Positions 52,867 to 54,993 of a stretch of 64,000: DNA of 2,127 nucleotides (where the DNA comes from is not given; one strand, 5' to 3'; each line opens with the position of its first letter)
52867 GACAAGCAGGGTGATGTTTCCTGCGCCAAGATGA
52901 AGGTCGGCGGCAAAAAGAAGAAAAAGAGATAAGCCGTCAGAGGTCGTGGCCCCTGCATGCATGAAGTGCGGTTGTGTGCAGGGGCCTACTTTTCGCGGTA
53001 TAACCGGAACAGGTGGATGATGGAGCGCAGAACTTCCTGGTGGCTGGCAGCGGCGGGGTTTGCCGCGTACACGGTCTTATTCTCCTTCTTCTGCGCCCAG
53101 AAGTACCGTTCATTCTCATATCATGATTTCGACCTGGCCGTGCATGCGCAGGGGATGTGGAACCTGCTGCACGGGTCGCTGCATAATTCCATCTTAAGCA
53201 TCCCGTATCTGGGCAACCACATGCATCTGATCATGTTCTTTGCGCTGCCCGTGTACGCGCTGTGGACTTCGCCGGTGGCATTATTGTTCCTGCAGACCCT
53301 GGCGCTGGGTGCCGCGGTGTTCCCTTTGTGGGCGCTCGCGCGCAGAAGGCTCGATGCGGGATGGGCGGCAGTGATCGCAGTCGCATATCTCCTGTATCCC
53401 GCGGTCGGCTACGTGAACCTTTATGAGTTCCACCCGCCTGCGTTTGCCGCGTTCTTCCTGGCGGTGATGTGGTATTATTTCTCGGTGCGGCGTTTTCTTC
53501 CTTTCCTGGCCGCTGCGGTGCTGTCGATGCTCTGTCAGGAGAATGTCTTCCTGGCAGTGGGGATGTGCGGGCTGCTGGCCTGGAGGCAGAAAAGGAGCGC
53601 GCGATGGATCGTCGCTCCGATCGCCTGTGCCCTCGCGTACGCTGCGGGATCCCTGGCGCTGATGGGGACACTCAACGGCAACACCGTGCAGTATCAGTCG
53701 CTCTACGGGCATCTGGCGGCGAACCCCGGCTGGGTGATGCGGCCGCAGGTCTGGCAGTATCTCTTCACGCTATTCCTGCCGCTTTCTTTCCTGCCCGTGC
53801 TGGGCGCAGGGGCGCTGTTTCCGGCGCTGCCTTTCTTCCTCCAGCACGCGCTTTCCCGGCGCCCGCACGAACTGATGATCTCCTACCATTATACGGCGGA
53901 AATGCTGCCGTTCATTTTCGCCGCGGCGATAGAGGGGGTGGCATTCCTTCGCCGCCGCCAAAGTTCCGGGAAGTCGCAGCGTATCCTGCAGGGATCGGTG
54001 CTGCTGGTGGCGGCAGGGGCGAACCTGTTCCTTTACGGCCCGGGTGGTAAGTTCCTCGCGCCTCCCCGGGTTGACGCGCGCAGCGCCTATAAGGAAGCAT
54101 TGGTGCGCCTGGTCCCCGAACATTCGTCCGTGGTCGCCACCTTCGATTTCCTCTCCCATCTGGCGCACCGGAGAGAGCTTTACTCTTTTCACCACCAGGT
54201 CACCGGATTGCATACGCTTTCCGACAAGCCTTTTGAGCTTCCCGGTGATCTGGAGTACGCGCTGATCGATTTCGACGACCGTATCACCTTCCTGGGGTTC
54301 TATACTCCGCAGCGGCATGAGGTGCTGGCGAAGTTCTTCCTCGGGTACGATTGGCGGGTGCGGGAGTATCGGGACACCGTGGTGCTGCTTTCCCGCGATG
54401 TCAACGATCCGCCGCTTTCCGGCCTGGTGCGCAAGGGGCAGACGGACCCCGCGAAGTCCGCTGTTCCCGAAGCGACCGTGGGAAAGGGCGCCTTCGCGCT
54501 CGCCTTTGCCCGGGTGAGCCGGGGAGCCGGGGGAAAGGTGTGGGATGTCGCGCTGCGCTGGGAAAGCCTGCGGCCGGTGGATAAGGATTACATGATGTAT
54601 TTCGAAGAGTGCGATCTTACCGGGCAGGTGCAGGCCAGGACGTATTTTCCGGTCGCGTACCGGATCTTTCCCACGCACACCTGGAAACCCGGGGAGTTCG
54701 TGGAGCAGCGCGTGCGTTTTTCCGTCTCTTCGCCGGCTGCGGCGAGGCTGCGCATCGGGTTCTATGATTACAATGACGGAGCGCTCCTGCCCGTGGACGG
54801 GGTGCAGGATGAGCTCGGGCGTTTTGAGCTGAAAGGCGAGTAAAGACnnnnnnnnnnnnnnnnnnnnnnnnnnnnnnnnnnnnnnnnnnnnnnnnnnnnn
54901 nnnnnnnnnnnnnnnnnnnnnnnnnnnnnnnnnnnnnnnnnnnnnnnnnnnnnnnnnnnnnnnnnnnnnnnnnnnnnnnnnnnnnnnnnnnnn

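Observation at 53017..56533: DUF2079 polytopic membrane protein paired with a methyltransferase::GT2 (DPM1-like) fusion: a candidate lipid-linked glycosylation module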

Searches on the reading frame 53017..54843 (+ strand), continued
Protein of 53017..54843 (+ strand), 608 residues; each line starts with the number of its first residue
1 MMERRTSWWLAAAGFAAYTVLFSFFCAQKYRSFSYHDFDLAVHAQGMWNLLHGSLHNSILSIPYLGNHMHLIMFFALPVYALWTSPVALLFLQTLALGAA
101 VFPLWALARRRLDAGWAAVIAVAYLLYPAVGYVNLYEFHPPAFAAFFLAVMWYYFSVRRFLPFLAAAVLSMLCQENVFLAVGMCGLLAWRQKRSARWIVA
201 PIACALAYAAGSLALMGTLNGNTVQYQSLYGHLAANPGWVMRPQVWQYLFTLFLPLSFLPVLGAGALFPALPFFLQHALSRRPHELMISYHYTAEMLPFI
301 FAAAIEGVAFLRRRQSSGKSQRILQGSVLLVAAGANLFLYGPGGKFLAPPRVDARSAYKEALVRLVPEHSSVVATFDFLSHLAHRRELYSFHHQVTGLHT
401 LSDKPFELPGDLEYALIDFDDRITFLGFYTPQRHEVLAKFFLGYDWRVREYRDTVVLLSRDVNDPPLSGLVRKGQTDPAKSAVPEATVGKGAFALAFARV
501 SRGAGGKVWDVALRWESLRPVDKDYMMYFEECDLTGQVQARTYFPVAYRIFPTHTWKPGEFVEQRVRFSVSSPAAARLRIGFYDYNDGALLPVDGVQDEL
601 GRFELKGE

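Call 70: search_protein_representatives(protein=window:53017-54843:+)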
Query: 608 residues. Proteins with E-value up to 0.001 (for the whole library): 7955; up to 1e-10: 3610; up to 1e-30: 521. The best 150 are listed.
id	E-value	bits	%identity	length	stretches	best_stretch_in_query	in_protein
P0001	0.0e+00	1394.0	100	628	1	1-608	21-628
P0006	3.9e-140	484.5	42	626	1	3-604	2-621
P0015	4.0e-132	458.1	43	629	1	4-599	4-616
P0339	6.0e-130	450.9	41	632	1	9-592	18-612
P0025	6.7e-117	407.8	40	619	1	16-591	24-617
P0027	6.3e-116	404.6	42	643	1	15-564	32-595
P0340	1.9e-110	386.5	49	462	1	12-444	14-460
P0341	4.6e-105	368.7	41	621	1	17-597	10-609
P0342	2.0e-104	366.6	37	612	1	17-572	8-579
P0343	2.3e-103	363.1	37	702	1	16-576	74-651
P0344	5.6e-100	351.9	35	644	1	15-595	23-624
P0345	4.3e-99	349.0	39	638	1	15-572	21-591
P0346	8.3e-98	344.7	41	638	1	15-593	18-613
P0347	3.2e-96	339.5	36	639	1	16-589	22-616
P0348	1.8e-95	337.0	39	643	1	14-591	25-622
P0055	6.2e-93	328.6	40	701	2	13-463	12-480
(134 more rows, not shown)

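Call 71: search_protein_families(library=pfam, proteins=[L101:6827-8326:+, L102:4584-6128:+], max_evalue=0.1)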
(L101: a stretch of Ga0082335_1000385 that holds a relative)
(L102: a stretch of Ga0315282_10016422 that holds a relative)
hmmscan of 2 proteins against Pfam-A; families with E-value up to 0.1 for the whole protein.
L101:6827-8326:+ (500 aa): 11 families
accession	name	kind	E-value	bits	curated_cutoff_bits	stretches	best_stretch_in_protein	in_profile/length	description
PF00535.33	Glycos_transf_2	-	1.4e-17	64.6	23.3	1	12-140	2-123/168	Glycosyl transferase family 2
PF13489.12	Methyltransf_23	-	5.9e-16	59.1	27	1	284-432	22-163/164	Methyltransferase domain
PF08242.18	Methyltransf_12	-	9.7e-09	36.3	30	1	289-370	1-92/98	Methyltransferase domain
PF08241.18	Methyltransf_11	-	1.1e-08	36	21.2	1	289-371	1-88/95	Methyltransferase domain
PF13649.12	Methyltransf_25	-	1.2e-07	32.8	27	1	288-370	1-93/97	Methyltransferase domain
PF07021.18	MetW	-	2.9e-07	30.8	21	1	275-395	4-123/193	Methionine biosynthesis protein MetW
PF13641.12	Glyco_tranf_2_3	-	1.9e-05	25.3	27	1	10-120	3-111/230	Glycosyltransferase like family 2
PF13847.12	Methyltransf_31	-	2.9e-05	24.2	27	1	284-371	3-102/145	Methyltransferase domain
PF08003.17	Methyltransf_9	-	0.054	12.9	23.8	0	285-373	116-212/315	Protein of unknown function (DUF1698)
PF05175.20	MTS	-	0.064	13.3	23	0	276-306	22-53/170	Methyltransferase small domain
PF02353.26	CMAS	-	0.082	12.6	27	0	283-312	61-91/273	Mycolic acid cyclopropane synthetase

L102:4584-6128:+ (515 aa): 1 family
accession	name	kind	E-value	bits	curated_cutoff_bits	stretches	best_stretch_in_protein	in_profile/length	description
PF13231.12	PMT_2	-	1.5e-11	45.2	26.1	1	61-188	4-133/160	Dolichyl-phosphate-mannose-protein mannosyltransferase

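Call 72: search_protein_families(library=ncbifam, proteins=[L101:6827-8326:+], max_evalue=0.001)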
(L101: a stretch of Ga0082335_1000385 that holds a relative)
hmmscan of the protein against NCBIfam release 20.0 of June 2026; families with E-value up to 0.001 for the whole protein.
L101:6827-8326:+ (500 aa): 19 families
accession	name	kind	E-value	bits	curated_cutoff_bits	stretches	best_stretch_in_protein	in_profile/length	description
TIGR04182.1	glyco_TIGR04182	equivalog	3.7e-20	72.5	325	1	11-219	3-190/293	S-layer glycoprotein N-glycosyltransferase AglJ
TIGR01983.1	UbiG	equivalog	7.4e-12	45.1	102.95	1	285-436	50-208/228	bifunctional 2-polyprenyl-6-hydroxyphenol methylase/3-demethylubiquinol 3-O-methyltransferase UbiG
NF041391.1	DPhHxTase_Halo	equivalog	8.7e-11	41.2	375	1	16-217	3-182/213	dolichyl-phosphate hexose transferase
NF043040.1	corrin_prot_MT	hypoth_equivalog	1e-08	34.9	180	1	276-314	32-71/216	corrinoid protein-associated methyltransferase CpaM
TIGR02021.1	BchM-ChlM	equivalog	4.5e-08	32.8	158.9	1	285-433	55-203/218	magnesium protoporphyrin IX methyltransferase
NF047588.1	GlcsyltransPgfSStrep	equivalog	7.5e-08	31.9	500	1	9-185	2-167/308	glycosyltransferase PgfS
NF045667.1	MTase_DVU1556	equivalog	8e-06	25.5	155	1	283-316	21-55/213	DVU_1556 family methyltransferase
TIGR02081.1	metW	equivalog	2.1e-05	24.2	189.5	1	277-395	6-123/194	methionine biosynthesis protein MetW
TIGR04345.1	ovoA_Cterm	equivalog_domain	2.2e-05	24.1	170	0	281-313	36-70/242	putative 4-mercaptohistidine N1-methyltransferase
TIGR04290.1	meth_Rta_06860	hypoth_equivalog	3.2e-05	23.5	300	1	284-368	49-140/226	TIGR04290 family methyltransferase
TIGR01556.1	rhamnosyltran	subfamily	4.4e-05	22.8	200.55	1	28-126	11-104/281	rhamnosyltransferase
NF011529.0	PRK14968.1-3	equivalog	4.7e-05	22.9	162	1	279-313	27-63/198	putative methyltransferase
NF053739.1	GlytfEpsEBac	equivalog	8.4e-05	21.7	450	1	11-79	4-69/265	glycosyltransferase EpsE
TIGR03111.1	glyc2_xrt_Gpos1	hypoth_equivalog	0.00012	21.1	363.95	1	11-76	52-117/439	TIGR03111 family XrtG-associated glycosyltransferase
NF007986.1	PRK10714.1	equivalog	0.00015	20.9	529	1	9-121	7-116/316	undecaprenyl-phosphate 4-deoxy-4-formamido-L-arabinose transferase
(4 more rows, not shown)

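Call 75: list_cluster_members(proteins=[P0001, P0099])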
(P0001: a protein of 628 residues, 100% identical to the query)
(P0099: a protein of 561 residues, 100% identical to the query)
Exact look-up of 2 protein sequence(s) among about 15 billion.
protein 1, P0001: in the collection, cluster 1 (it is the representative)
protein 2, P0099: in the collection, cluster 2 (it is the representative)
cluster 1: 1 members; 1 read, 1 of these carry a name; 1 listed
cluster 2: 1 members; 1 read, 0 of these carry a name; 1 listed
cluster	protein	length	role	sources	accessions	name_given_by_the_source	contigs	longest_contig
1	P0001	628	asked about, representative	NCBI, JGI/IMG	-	uncharacterized membrane protein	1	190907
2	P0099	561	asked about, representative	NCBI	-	-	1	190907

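Call 77: find_encoding_contigs(protein=P0001, flank=1000, max_places=1)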
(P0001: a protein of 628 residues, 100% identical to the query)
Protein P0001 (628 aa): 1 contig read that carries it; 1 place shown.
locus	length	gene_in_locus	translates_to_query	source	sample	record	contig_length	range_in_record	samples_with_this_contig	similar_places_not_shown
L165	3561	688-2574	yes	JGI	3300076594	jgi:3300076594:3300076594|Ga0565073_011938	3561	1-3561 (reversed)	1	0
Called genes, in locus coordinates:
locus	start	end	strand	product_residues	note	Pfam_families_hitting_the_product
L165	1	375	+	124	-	?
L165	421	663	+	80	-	-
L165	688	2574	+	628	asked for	PF09852:DUF2079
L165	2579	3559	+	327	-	?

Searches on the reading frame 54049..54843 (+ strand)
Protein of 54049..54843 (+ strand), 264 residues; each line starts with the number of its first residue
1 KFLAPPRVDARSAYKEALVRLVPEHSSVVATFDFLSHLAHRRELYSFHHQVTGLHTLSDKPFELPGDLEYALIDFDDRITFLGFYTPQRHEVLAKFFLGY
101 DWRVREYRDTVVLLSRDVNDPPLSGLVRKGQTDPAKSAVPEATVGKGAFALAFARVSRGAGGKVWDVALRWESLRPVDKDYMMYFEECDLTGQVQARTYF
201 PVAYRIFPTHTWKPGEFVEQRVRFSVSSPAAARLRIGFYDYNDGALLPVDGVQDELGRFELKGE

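Call 71: search_protein_families(library=pfam, proteins=[window:54049-54843:+], max_evalue=0.1)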
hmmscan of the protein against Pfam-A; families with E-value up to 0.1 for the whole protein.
window:54049-54843:+ (264 aa): 1 family
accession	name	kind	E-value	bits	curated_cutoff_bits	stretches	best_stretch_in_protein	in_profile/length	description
PF09852.15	DUF2079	-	0.0025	17.4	28.2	1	11-51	364-404/459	Predicted membrane protein (DUF2079)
